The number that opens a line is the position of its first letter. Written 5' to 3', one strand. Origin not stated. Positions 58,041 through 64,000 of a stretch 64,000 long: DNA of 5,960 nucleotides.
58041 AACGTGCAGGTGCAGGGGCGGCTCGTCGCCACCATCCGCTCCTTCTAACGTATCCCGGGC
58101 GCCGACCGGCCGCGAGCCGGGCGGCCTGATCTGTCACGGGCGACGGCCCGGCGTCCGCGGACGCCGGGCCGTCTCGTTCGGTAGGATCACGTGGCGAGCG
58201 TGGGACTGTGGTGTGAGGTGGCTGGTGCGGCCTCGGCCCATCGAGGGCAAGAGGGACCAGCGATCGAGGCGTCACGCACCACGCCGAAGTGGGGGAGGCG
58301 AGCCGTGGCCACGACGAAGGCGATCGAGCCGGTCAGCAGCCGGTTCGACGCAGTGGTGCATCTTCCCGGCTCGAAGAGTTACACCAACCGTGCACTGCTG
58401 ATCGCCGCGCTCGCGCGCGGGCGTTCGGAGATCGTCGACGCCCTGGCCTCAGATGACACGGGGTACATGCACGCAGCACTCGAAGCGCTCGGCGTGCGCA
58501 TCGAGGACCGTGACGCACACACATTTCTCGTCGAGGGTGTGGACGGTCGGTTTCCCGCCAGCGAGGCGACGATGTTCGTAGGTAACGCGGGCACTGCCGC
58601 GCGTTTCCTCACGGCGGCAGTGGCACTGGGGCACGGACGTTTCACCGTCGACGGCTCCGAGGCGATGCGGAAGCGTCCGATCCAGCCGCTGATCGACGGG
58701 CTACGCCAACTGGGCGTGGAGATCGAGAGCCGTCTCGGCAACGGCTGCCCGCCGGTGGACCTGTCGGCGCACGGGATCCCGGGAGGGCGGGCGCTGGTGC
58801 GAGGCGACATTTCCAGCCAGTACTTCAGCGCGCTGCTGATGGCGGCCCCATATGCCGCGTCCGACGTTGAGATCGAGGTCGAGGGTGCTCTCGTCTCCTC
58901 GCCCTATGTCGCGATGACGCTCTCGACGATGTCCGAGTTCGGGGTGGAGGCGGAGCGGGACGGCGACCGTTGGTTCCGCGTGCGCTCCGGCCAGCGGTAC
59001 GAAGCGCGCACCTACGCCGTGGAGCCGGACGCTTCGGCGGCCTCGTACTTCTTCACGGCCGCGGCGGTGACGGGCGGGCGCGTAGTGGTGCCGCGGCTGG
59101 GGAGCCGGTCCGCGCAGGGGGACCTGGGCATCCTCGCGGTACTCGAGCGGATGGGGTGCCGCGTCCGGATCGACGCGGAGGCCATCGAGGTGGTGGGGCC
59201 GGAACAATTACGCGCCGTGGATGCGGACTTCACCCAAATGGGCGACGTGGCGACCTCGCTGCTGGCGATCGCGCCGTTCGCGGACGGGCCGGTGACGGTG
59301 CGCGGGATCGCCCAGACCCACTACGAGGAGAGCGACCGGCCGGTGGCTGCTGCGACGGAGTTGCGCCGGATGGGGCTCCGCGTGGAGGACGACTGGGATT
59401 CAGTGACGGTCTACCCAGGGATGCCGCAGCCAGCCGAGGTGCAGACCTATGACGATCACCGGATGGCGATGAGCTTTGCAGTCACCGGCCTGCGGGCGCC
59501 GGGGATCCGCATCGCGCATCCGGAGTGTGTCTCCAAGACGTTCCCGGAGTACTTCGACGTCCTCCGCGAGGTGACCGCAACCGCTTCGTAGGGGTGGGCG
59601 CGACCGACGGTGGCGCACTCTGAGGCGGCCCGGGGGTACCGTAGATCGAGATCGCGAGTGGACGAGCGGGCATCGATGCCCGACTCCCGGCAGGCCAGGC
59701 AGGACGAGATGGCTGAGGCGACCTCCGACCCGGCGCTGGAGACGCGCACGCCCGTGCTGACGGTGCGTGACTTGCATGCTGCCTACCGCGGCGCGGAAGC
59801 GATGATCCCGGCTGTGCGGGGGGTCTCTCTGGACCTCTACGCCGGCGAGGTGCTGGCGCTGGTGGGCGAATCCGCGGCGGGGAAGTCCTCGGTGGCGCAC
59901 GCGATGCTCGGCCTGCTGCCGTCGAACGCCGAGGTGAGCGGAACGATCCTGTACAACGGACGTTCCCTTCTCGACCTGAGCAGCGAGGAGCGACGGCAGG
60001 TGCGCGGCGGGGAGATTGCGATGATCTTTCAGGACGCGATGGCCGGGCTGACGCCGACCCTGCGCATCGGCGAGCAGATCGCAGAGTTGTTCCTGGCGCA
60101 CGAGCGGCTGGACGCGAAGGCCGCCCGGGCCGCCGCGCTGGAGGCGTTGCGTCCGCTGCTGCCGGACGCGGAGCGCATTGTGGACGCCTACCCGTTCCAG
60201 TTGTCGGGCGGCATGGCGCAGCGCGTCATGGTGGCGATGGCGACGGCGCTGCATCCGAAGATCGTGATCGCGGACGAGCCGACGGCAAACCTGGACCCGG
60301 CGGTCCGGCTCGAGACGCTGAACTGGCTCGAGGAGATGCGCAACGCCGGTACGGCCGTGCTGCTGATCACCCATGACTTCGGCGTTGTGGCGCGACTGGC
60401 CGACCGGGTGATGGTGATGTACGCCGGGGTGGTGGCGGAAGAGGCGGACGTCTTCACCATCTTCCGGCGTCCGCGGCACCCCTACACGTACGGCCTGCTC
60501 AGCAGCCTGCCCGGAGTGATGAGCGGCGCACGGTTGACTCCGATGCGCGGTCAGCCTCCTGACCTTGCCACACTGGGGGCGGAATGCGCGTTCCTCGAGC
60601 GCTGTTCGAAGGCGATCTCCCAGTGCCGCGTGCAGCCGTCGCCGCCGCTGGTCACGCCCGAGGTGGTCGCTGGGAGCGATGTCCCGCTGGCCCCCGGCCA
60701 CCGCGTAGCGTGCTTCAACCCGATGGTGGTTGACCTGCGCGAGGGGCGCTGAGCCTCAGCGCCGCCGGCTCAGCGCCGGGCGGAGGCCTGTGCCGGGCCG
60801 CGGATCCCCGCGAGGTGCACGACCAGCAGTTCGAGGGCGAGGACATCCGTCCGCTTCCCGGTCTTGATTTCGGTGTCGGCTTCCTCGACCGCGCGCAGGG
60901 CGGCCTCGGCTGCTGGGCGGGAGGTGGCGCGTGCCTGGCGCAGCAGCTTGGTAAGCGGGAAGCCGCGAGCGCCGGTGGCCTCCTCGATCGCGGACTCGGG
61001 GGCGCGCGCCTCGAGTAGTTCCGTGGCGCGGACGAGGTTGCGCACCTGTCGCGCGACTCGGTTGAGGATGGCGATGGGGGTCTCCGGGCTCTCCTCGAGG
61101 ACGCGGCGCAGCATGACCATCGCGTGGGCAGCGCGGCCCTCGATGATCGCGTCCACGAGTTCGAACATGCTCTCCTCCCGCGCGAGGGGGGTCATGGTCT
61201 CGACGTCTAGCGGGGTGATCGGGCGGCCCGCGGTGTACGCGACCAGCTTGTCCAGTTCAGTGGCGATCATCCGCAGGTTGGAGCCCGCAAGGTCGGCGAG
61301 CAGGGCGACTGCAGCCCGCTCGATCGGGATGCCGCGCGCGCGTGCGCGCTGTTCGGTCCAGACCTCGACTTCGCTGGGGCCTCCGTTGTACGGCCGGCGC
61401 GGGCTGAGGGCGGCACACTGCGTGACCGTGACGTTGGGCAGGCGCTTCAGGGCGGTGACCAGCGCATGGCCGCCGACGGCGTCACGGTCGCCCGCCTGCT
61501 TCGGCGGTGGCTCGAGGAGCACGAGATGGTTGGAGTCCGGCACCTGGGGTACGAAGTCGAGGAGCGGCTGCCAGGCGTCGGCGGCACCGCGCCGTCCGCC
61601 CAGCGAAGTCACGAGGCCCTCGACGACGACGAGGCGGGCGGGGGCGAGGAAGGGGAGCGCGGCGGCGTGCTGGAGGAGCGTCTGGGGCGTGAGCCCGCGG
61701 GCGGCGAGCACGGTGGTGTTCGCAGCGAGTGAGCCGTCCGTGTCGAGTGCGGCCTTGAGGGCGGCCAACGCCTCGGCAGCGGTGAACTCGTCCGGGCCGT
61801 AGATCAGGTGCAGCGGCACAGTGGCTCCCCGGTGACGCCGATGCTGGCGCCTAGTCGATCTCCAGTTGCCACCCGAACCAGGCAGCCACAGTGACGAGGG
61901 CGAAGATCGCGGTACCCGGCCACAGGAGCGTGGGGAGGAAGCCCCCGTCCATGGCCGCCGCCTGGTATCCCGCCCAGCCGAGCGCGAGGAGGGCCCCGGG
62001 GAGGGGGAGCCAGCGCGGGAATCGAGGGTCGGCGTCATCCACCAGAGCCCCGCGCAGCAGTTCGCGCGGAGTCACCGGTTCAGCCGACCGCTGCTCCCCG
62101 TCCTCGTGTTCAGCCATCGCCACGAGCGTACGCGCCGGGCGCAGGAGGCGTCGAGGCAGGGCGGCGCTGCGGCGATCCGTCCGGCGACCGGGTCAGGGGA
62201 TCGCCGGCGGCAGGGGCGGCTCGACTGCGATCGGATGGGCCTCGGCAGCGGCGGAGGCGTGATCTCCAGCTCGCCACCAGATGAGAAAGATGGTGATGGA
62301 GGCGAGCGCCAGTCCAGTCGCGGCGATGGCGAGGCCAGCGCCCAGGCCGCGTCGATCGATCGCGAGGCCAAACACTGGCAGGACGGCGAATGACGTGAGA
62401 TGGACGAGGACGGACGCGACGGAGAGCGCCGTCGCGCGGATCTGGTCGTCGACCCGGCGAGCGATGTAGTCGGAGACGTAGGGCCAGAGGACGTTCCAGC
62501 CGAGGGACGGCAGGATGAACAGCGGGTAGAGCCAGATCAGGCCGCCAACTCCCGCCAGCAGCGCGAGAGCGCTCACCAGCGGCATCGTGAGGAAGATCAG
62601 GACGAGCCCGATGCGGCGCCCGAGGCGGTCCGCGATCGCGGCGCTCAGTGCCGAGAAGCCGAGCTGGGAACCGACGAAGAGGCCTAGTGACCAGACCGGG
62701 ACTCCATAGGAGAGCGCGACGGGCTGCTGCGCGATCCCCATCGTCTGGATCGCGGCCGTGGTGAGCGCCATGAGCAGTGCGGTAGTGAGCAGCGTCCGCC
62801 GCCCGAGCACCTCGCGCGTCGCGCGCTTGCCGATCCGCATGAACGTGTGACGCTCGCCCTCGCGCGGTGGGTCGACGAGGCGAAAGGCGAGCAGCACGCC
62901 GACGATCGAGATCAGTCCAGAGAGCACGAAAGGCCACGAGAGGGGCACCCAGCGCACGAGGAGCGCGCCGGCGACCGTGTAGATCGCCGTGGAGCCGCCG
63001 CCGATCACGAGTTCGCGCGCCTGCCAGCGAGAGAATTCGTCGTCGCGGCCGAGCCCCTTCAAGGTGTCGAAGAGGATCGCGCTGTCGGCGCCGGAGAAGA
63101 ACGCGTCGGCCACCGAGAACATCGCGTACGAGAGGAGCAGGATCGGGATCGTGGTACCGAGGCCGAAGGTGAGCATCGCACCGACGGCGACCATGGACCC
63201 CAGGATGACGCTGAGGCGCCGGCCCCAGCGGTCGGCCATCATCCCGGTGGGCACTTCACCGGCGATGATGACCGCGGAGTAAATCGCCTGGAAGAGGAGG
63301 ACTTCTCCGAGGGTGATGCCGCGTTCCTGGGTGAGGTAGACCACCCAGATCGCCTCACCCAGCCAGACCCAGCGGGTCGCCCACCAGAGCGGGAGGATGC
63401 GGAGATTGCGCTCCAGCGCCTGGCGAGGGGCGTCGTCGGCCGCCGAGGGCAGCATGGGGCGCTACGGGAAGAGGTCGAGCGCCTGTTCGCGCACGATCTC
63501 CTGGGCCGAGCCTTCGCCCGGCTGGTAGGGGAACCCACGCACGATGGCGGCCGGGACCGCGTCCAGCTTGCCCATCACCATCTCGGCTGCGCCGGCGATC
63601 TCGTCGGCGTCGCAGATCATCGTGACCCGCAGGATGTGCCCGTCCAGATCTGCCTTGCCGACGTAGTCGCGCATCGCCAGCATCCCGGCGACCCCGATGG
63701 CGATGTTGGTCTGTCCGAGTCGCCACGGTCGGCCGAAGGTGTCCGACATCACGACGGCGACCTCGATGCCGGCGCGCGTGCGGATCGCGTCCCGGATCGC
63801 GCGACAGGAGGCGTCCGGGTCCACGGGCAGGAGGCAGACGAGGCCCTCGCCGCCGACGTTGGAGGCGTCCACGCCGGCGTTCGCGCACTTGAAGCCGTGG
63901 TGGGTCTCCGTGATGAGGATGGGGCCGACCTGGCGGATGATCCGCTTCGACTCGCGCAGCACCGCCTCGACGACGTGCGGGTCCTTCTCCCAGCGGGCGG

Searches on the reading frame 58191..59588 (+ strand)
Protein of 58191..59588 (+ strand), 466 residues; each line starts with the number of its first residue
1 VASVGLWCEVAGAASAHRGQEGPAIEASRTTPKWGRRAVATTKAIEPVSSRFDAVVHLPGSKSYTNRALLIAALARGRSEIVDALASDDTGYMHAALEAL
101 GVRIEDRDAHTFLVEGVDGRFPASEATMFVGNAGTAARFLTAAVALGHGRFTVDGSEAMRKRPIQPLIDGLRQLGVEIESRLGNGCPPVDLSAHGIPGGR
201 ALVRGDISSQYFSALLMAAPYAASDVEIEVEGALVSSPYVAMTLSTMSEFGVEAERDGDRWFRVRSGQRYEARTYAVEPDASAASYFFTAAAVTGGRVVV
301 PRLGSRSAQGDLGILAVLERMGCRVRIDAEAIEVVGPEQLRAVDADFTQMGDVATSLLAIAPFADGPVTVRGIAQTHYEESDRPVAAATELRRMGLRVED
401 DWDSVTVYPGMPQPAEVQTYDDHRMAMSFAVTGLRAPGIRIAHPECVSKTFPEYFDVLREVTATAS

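Call 53: search_protein_families(library=pfam, max_evalue=0.001, proteins=[window:58191-59588:+])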
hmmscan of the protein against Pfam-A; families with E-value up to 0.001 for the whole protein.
window:58191-59588:+ (466 aa): 1 family
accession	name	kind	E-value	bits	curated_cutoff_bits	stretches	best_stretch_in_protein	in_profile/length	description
PF00275.25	EPSP_synthase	-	1.9e-112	376.5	22.8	1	50-458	5-417/417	EPSP synthase (3-phosphoshikimate 1-carboxyvinyltransferase)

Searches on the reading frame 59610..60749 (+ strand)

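Call 54: search_protein_families(library=pfam, max_evalue=0.001, proteins=[window:59610-60749:+])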
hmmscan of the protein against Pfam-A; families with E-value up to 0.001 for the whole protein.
window:59610-60749:+ (380 aa): 3 families
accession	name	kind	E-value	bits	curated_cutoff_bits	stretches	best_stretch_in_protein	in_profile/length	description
PF00005.33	ABC_tran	-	2.5e-27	96.6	25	1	70-226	2-137/137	ABC transporter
PF08352.17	oligo_HPY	-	6.6e-15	55.7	27.1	1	277-339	2-65/65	Oligopeptide/dipeptide transporter, C-terminal region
PF13304.12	AAA_21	-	0.00054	20.5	27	0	199-257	239-300/304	AAA domain, putative AbiEii toxin, Type IV TA system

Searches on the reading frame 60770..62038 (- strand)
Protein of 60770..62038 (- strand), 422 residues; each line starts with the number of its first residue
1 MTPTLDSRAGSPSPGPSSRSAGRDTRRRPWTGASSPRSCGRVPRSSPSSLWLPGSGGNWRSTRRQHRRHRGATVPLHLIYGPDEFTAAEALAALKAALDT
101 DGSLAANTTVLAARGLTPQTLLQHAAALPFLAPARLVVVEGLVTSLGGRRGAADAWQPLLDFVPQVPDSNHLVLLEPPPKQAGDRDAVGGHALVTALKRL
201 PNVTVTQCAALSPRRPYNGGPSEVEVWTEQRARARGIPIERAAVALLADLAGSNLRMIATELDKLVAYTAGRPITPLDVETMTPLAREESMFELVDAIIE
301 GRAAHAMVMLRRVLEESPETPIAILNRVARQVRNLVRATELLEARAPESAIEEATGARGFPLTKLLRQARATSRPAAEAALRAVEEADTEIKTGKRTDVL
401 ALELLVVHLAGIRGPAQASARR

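Call 54: search_protein_families(library=pfam, max_evalue=0.001, proteins=[window:60773-62038:-])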
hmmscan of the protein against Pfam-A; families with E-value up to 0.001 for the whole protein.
window:60773-62038:- (422 aa): 2 families
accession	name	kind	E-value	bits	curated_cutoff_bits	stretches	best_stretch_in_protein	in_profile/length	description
PF21694.2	DNA_pol3_delta_C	-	6.8e-21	74.9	27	1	288-408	1-120/121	DNA polymerase III delta subunit, C-terminal domain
PF06144.19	DNA_pol3_delta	-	0.00029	21.3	21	1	77-198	1-115/124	DNA polymerase III, delta subunit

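Call 99: find_encoding_contigs(protein=window:60770-62038:-, flank=10000, max_places=2)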
Protein window:60770-62038:- (422 aa): no gene with exactly this product is on record in the collection.

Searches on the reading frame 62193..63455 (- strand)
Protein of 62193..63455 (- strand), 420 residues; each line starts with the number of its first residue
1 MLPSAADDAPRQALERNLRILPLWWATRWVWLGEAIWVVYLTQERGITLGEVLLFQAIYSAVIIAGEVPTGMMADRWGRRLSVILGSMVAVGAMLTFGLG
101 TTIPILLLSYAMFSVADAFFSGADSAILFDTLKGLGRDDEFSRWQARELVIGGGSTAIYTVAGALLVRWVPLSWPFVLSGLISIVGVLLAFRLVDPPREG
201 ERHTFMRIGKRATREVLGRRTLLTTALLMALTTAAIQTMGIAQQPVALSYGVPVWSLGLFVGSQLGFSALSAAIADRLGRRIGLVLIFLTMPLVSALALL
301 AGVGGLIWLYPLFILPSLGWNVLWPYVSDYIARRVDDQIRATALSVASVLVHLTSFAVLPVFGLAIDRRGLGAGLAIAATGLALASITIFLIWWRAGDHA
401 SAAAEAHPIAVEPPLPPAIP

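Call 54: search_protein_families(library=pfam, max_evalue=0.001, proteins=[window:62196-63455:-])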
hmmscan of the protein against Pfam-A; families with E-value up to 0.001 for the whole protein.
window:62196-63455:- (420 aa): 1 family
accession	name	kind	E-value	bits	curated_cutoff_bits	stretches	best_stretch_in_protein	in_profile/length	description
PF07690.21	MFS_1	-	3e-26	92.6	33.4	1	39-356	21-344/347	Major Facilitator Superfamily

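Call 98: find_encoding_contigs(protein=window:62193-63455:-, flank=10000, max_places=2)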
Protein window:62193-63455:- (420 aa): no gene with exactly this product is on record in the collection.

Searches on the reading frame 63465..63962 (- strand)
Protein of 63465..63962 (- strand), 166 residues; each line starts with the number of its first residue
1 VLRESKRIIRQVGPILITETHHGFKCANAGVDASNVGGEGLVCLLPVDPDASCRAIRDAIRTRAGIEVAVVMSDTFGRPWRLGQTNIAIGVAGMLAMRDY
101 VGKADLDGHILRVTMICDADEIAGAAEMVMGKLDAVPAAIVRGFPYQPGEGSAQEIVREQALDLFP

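Call 54: search_protein_families(library=pfam, max_evalue=0.001, proteins=[window:63465-63962:-])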
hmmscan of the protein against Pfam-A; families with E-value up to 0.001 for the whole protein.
window:63465-63962:- (166 aa): 1 family
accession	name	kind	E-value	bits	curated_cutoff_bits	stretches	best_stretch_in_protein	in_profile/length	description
PF01996.21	F420_ligase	-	1.5e-45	155.8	25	1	1-143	77-218/218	F420-0:Gamma-glutamyl ligase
